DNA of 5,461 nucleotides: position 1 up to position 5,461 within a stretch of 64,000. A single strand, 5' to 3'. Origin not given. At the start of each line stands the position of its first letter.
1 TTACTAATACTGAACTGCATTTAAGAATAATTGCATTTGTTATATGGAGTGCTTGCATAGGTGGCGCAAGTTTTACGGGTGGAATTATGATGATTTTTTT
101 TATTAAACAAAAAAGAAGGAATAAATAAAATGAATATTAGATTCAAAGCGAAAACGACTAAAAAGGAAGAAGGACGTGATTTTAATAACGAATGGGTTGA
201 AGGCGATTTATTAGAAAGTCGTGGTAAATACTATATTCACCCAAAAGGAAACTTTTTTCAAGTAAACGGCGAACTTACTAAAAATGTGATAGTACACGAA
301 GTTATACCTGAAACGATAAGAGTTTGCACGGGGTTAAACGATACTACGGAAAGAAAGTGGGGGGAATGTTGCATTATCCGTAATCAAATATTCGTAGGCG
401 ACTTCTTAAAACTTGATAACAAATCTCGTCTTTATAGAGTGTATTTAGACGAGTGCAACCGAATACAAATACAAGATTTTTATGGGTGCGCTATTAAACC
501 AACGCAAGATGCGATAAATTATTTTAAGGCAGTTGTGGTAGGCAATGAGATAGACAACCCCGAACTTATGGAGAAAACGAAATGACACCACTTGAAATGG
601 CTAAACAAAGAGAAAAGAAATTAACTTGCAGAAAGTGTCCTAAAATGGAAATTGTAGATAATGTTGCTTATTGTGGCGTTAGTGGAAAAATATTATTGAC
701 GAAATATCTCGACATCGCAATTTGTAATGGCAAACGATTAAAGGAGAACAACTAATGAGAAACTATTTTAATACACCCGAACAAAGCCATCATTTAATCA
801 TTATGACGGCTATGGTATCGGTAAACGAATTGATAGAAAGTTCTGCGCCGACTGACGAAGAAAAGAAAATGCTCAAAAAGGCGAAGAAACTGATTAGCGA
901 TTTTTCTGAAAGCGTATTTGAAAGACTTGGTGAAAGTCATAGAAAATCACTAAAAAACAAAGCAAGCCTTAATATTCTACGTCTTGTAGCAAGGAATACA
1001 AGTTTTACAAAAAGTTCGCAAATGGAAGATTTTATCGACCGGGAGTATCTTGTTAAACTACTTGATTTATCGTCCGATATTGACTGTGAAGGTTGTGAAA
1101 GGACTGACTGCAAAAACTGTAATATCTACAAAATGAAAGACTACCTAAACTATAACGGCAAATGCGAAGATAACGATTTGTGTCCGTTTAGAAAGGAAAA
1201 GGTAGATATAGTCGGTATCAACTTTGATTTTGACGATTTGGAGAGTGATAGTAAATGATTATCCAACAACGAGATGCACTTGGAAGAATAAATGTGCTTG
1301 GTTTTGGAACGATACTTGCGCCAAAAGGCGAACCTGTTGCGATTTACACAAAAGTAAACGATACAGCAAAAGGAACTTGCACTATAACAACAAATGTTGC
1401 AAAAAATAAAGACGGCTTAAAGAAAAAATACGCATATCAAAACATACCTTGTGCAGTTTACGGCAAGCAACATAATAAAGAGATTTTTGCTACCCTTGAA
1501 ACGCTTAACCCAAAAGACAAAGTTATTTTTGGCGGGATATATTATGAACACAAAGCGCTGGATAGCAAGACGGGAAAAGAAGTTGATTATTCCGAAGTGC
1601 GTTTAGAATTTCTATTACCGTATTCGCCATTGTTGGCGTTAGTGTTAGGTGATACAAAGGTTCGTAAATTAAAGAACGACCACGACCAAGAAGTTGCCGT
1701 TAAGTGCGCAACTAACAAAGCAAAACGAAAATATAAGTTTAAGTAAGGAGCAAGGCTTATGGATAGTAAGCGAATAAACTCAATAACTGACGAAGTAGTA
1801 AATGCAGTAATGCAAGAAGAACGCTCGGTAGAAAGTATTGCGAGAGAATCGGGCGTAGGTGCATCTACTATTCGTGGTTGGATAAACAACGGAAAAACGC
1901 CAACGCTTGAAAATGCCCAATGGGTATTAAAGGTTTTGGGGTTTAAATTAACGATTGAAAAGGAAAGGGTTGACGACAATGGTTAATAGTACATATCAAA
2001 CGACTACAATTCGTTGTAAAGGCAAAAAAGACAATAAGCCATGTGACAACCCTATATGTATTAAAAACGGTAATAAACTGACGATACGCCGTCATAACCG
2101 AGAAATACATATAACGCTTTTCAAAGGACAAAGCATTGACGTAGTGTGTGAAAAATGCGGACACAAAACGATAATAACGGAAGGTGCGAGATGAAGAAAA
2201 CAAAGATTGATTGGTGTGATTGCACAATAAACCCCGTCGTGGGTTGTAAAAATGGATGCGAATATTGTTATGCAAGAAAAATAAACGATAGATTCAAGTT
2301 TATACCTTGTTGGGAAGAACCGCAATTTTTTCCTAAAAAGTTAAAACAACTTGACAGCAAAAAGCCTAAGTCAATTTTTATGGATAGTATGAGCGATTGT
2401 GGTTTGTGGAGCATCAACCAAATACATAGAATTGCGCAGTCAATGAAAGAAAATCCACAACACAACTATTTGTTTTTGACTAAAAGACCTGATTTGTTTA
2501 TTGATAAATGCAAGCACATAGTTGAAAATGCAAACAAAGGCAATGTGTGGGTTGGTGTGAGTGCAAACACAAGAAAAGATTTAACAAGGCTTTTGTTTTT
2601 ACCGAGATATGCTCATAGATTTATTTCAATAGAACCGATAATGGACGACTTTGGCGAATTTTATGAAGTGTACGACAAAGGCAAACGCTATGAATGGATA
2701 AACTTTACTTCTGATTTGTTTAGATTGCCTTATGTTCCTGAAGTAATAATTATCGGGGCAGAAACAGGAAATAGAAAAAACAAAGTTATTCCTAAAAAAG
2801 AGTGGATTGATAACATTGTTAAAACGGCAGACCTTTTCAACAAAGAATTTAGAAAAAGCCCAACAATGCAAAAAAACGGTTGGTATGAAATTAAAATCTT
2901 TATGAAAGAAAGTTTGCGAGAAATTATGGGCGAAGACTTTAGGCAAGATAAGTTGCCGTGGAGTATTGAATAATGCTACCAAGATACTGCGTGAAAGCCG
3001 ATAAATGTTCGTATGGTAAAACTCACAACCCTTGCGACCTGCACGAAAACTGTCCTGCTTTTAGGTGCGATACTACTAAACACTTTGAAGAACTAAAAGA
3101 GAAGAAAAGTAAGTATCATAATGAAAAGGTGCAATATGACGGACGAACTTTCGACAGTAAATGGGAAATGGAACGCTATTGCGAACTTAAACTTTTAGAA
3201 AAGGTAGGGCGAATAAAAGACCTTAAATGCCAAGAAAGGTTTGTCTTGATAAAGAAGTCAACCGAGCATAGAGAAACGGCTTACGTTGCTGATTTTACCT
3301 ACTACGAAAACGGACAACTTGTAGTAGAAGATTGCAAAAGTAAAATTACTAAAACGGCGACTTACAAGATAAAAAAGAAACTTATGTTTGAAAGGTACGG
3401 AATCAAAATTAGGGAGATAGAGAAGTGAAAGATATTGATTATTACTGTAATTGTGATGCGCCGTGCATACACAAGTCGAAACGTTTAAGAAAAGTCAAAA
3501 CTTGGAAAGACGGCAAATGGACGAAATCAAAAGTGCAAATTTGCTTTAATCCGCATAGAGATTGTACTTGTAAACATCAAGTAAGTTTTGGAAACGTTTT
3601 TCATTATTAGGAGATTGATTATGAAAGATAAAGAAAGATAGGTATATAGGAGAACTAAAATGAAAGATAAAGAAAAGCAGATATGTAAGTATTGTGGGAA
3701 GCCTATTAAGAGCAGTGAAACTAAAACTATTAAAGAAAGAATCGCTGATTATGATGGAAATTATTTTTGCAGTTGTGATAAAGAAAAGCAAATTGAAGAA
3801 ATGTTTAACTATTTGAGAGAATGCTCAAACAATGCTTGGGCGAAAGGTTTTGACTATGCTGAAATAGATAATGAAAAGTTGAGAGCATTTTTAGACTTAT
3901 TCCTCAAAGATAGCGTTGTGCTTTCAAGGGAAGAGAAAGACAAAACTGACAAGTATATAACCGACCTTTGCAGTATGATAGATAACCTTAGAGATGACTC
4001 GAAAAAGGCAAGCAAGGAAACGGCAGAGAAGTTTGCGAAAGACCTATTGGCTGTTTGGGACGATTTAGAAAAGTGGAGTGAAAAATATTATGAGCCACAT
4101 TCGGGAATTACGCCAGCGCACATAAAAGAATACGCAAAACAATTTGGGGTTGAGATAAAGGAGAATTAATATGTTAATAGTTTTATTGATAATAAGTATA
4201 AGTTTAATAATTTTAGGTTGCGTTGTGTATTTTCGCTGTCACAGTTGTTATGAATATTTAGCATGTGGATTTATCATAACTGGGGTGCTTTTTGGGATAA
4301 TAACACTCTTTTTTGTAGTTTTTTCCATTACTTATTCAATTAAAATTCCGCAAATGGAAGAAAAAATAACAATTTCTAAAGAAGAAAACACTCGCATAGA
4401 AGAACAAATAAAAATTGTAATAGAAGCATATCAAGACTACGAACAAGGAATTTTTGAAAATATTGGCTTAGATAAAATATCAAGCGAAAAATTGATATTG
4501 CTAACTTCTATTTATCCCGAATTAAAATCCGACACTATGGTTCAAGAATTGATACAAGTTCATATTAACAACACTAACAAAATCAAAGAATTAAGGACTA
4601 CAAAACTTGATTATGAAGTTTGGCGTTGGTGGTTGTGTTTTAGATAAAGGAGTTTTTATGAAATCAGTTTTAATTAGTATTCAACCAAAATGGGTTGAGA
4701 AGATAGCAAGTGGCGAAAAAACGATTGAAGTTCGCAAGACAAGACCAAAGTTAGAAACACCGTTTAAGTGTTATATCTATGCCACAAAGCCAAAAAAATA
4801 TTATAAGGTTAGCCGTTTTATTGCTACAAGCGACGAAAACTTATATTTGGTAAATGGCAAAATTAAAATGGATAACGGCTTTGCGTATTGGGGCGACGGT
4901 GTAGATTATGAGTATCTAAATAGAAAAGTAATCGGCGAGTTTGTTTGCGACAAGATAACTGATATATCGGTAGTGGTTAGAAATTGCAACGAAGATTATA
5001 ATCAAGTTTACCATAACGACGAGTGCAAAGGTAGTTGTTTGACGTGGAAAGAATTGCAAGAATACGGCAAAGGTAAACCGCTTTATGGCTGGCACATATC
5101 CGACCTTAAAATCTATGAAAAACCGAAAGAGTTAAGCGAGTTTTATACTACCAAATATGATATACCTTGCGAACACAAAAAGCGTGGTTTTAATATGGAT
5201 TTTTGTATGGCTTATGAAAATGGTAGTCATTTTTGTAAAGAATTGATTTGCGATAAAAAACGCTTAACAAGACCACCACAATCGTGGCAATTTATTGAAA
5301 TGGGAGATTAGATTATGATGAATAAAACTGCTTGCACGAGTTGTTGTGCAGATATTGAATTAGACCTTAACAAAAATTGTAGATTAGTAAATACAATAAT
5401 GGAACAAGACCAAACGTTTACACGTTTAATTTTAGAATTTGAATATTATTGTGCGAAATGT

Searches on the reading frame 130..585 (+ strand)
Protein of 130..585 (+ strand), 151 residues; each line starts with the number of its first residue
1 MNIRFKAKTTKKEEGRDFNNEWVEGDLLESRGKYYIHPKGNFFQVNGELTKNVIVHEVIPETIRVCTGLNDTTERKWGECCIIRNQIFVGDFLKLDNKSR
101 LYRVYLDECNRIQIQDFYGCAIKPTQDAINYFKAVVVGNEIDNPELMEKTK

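Call 37: search_protein_families(library=pfam, proteins=[window:130-585:+], max_evalue=0.01)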
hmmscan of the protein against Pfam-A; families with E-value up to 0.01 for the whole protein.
window:130-585:+ (151 aa): 1 family
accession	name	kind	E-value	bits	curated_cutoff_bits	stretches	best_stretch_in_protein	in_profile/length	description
PF09643.15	YopX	-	0.0015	19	22.4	1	18-148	8-128/128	YopX protein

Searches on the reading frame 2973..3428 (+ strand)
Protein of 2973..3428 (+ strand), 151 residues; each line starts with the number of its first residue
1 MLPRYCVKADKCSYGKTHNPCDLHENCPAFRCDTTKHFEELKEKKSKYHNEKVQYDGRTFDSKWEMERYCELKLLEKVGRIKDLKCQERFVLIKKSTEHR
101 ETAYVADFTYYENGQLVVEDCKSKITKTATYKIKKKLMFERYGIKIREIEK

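Call 37: search_protein_families(library=pfam, proteins=[window:2973-3428:+], max_evalue=0.01)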
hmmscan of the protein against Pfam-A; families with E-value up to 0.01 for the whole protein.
window:2973-3428:+ (151 aa): 1 family
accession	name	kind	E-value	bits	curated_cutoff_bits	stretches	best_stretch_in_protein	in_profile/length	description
PF06356.17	DUF1064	-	7.8e-19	68.6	24.7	1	45-142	1-101/117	Protein of unknown function (DUF1064)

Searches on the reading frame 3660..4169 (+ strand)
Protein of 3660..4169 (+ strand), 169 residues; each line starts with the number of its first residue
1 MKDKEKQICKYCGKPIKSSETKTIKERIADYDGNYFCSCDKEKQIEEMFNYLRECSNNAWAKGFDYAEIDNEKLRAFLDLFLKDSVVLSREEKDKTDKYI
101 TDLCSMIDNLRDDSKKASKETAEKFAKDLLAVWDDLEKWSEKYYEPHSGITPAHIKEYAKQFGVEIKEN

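Call 37: search_protein_families(library=pfam, proteins=[window:3660-4169:+], max_evalue=0.01)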
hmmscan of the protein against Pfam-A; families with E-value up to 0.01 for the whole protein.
window:3660-4169:+ (169 aa): 2 families
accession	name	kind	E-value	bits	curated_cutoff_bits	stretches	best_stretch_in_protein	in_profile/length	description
PF01025.24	GrpE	-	0.0013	18.9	25.8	1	91-140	29-78/165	GrpE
PF24461.1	DUF7576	-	0.0033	17.7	27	1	3-40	14-53/60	Family of unknown function (DUF7576)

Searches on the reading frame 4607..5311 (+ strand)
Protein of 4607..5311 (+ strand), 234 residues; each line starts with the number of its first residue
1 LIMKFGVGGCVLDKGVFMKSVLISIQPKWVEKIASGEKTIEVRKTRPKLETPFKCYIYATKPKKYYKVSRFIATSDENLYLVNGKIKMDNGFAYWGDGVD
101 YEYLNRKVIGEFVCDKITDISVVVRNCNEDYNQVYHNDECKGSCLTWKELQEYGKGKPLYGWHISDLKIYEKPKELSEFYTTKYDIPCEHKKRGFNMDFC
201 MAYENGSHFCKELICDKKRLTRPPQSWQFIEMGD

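Call 37: search_protein_families(library=pfam, proteins=[window:4607-5311:+], max_evalue=0.01)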
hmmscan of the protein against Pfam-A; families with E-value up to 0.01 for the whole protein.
window:4607-5311:+ (234 aa): 1 family
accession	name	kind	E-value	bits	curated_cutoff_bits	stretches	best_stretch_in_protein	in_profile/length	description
PF04266.20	ASCH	-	0.00065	20.8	21.2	1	23-64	1-42/103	ASCH domain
